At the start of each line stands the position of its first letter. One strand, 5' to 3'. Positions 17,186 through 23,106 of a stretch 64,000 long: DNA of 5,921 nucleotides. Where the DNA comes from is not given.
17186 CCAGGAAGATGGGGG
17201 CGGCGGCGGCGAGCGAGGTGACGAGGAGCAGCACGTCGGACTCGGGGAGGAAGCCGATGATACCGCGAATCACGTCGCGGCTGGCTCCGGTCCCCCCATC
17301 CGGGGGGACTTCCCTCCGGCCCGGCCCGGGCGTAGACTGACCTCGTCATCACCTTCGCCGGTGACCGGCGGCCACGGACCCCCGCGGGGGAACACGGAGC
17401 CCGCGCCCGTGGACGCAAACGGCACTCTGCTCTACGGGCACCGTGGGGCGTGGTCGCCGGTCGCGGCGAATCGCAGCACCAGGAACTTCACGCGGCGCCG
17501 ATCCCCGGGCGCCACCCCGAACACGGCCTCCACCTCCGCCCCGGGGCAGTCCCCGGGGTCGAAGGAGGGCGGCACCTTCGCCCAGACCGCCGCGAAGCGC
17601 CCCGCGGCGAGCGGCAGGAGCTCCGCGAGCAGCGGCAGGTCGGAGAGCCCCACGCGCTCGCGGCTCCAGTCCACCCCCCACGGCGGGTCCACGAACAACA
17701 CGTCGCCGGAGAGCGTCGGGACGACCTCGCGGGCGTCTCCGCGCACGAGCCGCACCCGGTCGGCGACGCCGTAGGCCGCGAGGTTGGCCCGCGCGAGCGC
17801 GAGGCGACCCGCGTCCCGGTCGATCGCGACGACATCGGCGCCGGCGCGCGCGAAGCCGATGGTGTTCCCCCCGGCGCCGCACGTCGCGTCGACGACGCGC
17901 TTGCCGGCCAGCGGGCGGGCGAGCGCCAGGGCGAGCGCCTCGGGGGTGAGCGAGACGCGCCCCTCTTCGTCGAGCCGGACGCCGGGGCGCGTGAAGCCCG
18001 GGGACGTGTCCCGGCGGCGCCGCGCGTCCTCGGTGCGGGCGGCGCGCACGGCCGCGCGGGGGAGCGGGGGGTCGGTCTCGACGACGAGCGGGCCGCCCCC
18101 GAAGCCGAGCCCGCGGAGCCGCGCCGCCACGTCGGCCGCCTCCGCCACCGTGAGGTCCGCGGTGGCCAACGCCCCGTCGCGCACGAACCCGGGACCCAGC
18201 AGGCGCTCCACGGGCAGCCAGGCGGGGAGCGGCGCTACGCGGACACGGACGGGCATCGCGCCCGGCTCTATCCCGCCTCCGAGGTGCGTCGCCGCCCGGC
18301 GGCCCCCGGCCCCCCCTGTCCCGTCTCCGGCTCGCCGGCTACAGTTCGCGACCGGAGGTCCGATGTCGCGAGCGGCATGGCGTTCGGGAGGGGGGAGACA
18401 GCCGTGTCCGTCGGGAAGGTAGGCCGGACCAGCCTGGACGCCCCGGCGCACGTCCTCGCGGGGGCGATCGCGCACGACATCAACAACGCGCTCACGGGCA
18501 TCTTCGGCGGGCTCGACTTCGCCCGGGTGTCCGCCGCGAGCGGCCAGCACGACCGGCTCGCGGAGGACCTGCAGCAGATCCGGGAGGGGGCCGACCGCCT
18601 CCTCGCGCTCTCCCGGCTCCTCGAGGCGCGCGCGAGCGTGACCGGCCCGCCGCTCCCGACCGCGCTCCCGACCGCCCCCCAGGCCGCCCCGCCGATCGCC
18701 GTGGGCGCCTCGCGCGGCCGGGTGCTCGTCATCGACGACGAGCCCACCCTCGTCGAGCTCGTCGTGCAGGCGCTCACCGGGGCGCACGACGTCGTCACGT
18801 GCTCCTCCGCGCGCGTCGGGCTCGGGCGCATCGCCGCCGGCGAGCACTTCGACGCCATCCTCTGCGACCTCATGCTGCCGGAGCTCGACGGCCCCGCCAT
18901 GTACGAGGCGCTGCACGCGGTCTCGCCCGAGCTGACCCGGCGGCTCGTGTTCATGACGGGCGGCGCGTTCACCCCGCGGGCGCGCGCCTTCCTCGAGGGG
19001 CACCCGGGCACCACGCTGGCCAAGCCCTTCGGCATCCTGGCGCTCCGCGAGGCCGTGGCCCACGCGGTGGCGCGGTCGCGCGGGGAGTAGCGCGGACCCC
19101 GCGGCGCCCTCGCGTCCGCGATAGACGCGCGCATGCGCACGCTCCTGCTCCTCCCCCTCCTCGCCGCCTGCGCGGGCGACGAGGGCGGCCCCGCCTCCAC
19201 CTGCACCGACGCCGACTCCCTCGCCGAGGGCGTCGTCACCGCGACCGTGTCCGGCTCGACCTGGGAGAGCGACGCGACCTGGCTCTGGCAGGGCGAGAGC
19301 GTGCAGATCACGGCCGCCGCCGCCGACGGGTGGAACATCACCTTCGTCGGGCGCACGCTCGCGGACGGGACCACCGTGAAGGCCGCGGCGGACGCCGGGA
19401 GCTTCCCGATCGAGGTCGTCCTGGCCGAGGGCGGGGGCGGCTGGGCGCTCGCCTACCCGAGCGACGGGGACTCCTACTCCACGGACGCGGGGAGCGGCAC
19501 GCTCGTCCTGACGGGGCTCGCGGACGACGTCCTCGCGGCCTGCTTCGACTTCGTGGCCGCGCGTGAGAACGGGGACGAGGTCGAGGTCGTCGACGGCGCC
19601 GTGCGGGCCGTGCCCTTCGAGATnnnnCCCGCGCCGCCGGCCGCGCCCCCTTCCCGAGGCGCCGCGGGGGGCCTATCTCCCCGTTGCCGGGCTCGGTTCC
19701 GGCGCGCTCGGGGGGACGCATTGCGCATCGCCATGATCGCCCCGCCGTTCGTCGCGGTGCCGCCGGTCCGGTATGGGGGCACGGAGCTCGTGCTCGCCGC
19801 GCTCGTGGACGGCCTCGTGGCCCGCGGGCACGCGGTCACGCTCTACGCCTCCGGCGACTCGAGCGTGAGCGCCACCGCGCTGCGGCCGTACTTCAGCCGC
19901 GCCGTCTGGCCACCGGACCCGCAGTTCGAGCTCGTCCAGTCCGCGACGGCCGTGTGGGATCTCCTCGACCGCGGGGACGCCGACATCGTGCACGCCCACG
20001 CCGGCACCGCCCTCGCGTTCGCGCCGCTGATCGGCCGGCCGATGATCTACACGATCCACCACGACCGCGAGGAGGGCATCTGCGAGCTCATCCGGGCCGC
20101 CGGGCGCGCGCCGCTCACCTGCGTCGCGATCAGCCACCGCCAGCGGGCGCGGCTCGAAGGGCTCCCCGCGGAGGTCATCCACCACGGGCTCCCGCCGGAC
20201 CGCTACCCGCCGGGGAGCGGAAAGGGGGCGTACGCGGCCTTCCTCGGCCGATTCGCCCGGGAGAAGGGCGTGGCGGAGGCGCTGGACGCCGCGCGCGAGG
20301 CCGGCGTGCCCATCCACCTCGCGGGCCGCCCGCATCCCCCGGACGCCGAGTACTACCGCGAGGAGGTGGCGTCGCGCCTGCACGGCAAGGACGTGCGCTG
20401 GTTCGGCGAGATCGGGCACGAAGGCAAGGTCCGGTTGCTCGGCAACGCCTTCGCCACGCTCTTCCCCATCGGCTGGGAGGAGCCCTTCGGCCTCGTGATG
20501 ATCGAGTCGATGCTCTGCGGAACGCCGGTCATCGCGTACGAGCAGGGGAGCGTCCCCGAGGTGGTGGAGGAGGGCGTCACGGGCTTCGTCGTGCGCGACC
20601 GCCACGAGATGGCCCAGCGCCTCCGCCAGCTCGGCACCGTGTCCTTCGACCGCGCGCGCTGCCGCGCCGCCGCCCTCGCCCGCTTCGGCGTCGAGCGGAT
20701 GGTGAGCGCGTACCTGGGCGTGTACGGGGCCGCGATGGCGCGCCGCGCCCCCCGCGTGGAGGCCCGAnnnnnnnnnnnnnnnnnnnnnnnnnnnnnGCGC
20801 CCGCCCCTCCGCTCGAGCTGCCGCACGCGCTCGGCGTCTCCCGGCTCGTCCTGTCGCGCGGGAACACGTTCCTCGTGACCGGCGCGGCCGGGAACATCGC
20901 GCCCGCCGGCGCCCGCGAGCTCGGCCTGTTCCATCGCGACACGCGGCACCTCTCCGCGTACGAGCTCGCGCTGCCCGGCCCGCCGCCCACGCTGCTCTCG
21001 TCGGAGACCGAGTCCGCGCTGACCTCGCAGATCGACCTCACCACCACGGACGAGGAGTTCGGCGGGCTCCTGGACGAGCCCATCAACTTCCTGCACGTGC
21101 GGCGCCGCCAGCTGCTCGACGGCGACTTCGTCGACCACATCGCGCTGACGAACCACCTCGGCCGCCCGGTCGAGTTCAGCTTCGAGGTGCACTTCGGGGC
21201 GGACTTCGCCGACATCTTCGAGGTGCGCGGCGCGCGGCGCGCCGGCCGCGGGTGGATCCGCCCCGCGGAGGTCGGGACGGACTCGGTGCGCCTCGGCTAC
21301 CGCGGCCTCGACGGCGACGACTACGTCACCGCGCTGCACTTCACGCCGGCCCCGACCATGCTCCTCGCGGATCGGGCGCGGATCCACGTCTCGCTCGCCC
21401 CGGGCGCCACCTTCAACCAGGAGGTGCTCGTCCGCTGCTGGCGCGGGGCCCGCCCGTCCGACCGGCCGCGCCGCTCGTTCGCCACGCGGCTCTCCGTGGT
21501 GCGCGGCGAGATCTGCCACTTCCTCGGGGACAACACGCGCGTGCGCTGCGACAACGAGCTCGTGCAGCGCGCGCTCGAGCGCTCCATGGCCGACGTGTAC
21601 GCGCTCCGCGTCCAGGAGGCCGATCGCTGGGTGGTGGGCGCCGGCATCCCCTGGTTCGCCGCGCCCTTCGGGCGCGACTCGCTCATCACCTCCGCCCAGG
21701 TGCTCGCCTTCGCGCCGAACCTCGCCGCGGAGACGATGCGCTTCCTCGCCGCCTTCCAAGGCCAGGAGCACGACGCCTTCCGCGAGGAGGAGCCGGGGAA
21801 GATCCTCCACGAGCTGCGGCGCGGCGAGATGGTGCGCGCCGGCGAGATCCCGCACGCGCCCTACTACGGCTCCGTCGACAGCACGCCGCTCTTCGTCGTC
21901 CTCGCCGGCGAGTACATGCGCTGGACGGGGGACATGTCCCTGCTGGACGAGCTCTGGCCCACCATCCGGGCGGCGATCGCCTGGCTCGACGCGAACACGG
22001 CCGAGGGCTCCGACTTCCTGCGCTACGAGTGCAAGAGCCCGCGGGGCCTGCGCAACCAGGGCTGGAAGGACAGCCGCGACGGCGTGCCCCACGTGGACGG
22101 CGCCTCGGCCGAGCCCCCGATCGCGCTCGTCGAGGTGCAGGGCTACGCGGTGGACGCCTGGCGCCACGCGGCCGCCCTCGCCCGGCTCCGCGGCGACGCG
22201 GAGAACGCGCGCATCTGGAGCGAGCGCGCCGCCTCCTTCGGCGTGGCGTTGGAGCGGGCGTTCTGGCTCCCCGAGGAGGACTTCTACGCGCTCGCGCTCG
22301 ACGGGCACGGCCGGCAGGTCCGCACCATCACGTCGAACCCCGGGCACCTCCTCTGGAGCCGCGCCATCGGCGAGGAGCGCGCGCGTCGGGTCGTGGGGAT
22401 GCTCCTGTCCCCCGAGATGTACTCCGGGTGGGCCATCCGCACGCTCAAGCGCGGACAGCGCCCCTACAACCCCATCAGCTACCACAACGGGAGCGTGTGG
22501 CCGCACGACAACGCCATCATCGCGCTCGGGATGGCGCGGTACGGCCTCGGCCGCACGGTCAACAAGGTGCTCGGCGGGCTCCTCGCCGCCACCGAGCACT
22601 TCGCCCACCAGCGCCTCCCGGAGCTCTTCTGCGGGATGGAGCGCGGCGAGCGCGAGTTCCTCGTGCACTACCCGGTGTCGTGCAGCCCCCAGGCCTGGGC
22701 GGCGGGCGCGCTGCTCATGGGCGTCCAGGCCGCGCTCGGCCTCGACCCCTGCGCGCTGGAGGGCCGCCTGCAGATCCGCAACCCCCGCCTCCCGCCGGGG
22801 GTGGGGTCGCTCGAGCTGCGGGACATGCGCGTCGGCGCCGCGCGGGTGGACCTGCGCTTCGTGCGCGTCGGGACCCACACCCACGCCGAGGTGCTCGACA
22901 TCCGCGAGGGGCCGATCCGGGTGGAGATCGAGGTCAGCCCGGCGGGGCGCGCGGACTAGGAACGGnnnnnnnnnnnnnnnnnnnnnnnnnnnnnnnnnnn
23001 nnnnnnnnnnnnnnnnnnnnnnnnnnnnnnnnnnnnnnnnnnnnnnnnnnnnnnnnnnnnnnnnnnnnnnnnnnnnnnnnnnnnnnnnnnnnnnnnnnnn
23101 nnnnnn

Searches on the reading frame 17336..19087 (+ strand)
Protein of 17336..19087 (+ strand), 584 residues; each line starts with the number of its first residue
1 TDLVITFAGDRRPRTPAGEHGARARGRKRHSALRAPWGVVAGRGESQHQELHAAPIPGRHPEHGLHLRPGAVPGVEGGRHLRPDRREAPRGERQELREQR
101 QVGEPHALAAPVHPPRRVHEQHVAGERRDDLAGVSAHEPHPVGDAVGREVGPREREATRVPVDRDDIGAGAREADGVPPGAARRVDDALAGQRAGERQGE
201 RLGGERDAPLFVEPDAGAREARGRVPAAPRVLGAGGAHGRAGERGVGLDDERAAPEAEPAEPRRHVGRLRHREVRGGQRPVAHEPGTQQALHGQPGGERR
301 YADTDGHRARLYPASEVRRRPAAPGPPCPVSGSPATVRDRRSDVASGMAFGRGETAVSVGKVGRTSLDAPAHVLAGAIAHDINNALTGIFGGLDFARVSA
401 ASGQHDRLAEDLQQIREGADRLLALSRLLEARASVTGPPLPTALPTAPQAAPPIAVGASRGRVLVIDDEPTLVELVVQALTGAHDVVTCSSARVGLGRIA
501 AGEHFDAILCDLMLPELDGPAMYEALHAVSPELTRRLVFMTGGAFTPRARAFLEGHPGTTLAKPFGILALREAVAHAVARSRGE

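Call 17: search_protein_families(library=pfam, proteins=[window:17336-19087:+], max_evalue=0.001)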
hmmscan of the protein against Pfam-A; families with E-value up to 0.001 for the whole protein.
window:17336-19087:+ (584 aa): 2 families
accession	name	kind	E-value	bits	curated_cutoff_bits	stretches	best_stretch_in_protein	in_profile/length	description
PF00072.30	Response_reg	-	2.1e-11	44.4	30.2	1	463-574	1-110/111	Response regulator receiver domain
PF00512.31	HisKA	-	0.00031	21.2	26.9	1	375-425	6-53/66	His Kinase A (phospho-acceptor) domain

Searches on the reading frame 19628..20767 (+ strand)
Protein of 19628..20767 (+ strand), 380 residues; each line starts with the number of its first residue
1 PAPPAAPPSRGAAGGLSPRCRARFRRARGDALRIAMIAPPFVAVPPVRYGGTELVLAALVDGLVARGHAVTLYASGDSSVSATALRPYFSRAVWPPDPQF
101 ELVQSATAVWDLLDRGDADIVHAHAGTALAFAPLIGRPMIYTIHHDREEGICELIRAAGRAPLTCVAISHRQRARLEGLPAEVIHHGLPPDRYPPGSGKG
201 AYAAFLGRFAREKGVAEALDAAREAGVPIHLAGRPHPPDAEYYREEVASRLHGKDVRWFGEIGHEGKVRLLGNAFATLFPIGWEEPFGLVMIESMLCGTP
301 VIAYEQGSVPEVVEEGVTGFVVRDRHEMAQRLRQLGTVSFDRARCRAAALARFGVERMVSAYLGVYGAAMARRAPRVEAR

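Call 17: search_protein_families(library=pfam, proteins=[window:19628-20767:+], max_evalue=0.001)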
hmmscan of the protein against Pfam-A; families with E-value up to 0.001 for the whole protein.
window:19628-20767:+ (380 aa): 4 families
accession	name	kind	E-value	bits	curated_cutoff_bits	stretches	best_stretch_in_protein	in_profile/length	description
PF00534.26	Glycos_transf_1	-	7.1e-23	81.4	26.4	1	199-347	14-167/172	Glycosyl transferases group 1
PF13692.12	Glyco_trans_1_4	-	2.1e-18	67.4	27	1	204-335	5-139/142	Glycosyl transferases group 1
PF13439.12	Glyco_transf_4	-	1.4e-14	55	28.5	1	49-192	1-170/170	Glycosyltransferase Family 4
PF13579.12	Glyco_trans_4_4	-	1.4e-07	32.5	29.7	1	50-150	1-109/158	Glycosyl transferase 4-like domain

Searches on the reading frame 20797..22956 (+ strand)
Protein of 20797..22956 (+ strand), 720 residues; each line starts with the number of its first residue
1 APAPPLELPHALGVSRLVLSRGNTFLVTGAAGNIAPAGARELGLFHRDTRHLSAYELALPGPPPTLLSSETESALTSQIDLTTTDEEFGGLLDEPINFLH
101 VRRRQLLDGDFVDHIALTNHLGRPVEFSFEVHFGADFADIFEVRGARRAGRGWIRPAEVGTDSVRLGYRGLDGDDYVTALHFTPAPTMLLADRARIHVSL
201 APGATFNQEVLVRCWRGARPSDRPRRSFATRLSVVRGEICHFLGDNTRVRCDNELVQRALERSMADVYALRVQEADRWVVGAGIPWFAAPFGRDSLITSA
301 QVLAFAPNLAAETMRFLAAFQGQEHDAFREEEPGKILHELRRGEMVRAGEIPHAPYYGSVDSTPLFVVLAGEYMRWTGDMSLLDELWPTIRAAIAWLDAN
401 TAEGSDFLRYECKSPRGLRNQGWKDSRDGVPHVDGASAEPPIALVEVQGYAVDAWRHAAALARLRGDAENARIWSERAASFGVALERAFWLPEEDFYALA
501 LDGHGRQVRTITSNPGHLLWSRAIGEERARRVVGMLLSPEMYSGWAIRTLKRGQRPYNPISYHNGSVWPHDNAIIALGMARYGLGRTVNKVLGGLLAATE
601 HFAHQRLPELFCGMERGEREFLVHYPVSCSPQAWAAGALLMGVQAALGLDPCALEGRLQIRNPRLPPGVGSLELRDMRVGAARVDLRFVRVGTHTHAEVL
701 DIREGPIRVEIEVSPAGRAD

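Call 17: search_protein_families(library=pfam, proteins=[window:20797-22956:+], max_evalue=0.001)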
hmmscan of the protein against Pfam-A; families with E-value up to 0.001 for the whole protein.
window:20797-22956:+ (720 aa): 4 families
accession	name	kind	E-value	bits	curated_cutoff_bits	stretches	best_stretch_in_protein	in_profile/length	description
PF14742.11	GDE_N_bis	-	3.1e-49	167.8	22.1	1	19-206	1-189/194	N-terminal domain of (some) glycogen debranching enzymes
PF22422.2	MGH1-like_GH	-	1.3e-13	51.7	27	1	307-605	21-334/356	Mannosylglycerate hydrolase MGH1-like glycoside hydrolase domain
PF06202.20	GDE_C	-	3.3e-09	36.6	21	1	269-640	7-366/367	Amylo-alpha-1,6-glucosidase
PF17389.8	Bac_rhamnosid6H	-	0.00049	19.9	24.5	1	349-495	80-218/339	Bacterial alpha-L-rhamnosidase 6 hairpin glycosidase domain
